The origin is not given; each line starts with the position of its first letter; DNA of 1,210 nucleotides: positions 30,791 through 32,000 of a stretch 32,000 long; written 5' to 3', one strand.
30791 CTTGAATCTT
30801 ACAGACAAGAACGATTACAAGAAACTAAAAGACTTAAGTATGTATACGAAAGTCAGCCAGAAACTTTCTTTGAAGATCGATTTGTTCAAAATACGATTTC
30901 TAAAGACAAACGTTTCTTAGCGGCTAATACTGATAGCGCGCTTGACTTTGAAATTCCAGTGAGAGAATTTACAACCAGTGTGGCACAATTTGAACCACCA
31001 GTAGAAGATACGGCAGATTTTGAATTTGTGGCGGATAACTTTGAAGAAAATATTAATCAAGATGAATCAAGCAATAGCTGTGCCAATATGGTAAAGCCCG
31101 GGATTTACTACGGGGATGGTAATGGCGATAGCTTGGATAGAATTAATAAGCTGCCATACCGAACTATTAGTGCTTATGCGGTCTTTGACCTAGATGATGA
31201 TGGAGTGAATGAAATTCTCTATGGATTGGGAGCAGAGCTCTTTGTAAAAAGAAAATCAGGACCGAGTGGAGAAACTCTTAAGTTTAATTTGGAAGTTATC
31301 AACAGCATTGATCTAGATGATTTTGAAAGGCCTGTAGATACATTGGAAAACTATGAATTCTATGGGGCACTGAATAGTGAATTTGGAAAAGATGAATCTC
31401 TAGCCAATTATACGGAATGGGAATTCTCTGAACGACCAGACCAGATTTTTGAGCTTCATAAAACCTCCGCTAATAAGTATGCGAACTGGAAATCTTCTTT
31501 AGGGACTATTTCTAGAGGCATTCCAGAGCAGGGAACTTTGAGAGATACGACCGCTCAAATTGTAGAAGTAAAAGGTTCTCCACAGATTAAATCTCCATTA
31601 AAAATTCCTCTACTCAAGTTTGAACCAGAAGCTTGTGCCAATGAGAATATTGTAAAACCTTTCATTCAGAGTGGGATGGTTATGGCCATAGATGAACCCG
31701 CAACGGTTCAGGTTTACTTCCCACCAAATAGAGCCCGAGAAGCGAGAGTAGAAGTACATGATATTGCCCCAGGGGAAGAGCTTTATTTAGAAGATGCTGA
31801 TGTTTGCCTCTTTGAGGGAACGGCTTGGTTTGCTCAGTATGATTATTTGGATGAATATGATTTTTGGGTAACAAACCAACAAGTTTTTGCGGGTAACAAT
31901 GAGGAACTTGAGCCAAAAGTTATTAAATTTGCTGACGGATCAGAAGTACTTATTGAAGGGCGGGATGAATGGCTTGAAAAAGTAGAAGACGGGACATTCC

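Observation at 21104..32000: Giant ORF of at least 3,632 codons (10.9 kb) that the supplied ORF track misses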

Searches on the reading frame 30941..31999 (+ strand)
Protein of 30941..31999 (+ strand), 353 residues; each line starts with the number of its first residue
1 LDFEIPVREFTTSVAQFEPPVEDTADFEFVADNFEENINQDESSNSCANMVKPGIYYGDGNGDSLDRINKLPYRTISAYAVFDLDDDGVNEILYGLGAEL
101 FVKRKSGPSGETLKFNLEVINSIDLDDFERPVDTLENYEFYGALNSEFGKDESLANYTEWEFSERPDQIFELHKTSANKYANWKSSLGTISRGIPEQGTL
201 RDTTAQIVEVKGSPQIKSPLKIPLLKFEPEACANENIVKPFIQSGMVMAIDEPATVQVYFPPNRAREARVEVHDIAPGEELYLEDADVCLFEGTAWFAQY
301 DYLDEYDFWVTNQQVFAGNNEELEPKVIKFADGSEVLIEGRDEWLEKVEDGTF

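Call 85: search_solved_structures(query=A9, max_evalue=10)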
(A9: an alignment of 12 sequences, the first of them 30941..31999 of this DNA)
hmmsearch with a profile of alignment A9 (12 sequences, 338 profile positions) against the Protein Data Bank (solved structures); distinct sequences matched with E-value up to 10: 7.
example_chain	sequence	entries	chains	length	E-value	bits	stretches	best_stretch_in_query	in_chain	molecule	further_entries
6r60_A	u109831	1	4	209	0.082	15.1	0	155-176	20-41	WD-40 repeat protein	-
4cag_A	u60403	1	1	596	0.16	14.2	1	53-75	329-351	POLYSACCHARIDE LYASE FAMILY 11 PROTEIN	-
2zuy_A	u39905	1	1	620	0.19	13.9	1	52-75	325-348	YesX protein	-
6sp0_A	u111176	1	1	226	0.23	13.6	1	270-336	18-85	N-acetyltransferase ESCO2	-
6r5y_A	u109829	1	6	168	0.27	13.4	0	155-176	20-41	WD-40 repeat protein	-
5x04_A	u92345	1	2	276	0.53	12.4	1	128-159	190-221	Dodecanoyl-[acyl-carrier-protein] hydrolase, chloroplastic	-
6r5z_A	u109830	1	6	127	1.1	11.4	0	155-176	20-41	9-bladed beta-propeller formed by three 3-bladed fragments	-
